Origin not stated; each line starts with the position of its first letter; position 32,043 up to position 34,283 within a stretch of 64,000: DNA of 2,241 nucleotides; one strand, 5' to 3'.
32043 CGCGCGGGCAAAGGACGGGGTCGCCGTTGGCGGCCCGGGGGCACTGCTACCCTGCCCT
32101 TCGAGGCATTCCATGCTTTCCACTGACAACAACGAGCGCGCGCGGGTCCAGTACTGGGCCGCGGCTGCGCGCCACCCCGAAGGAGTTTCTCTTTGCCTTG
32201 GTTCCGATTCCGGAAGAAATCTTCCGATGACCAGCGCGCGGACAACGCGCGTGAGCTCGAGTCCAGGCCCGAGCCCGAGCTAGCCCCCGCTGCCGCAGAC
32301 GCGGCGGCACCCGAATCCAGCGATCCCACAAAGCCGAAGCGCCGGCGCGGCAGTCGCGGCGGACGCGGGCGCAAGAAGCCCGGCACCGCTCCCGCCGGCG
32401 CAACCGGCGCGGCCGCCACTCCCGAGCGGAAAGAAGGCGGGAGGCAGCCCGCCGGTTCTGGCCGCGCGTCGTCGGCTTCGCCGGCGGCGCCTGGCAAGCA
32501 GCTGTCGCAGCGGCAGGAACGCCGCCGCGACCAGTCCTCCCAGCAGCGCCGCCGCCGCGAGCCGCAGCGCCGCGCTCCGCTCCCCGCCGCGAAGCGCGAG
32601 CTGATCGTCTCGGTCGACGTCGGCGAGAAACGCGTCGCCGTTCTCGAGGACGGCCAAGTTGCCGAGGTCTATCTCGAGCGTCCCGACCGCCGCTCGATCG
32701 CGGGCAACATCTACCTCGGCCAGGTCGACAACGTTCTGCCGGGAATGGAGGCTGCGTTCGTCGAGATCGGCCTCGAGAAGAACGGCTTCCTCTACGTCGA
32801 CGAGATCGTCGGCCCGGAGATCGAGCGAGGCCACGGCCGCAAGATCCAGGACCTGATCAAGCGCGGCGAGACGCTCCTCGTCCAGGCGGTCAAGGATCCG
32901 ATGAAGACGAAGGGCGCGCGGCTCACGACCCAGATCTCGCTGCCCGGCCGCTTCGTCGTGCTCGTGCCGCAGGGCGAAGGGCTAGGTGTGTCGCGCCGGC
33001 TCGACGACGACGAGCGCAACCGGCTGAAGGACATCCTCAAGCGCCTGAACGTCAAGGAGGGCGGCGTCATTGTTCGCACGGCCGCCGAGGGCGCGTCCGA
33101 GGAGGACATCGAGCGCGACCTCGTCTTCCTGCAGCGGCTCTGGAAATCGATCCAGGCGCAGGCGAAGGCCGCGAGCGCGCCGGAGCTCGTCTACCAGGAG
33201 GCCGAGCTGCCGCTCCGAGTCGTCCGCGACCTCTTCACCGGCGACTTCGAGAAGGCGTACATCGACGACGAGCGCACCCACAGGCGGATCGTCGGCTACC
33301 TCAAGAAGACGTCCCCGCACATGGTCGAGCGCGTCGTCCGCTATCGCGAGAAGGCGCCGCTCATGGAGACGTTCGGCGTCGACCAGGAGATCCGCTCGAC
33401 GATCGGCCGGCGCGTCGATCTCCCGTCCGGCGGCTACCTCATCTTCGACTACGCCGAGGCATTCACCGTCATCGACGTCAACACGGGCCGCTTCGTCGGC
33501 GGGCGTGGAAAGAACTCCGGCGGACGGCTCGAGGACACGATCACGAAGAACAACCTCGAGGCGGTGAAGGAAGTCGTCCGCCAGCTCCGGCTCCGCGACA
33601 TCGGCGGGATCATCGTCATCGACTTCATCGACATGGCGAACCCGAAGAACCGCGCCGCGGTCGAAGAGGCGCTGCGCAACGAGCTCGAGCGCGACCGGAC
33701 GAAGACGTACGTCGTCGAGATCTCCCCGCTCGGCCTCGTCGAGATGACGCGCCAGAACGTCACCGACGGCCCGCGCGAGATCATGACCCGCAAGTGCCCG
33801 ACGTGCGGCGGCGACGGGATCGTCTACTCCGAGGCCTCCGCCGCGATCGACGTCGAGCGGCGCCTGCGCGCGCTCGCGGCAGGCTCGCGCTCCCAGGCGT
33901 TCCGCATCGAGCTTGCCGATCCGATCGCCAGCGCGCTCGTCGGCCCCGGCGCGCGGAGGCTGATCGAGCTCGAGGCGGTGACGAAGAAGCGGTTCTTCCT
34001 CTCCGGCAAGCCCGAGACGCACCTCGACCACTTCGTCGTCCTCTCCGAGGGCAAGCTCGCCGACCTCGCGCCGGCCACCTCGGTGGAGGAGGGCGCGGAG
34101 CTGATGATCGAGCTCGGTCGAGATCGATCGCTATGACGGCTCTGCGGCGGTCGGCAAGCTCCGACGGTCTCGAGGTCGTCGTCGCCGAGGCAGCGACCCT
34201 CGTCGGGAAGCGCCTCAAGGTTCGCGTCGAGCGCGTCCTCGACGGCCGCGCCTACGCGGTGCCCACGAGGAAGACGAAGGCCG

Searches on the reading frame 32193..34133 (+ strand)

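Call 63: search_protein_families(library=pfam, proteins=[window:32193-34133:+], max_evalue=0.001)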
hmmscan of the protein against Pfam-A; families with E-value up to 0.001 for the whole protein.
window:32193-34133:+ (647 aa): 2 families
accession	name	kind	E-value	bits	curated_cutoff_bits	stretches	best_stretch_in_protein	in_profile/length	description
PF10150.14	RNase_E_G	-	2.4e-96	322.8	25.5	1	249-522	1-269/270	Ribonuclease E/G family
PF20833.2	RNase_E_G_Thio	-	2.6e-05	24.7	26.8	1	534-616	1-83/86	RNase E/G, Thioredoxin-like domain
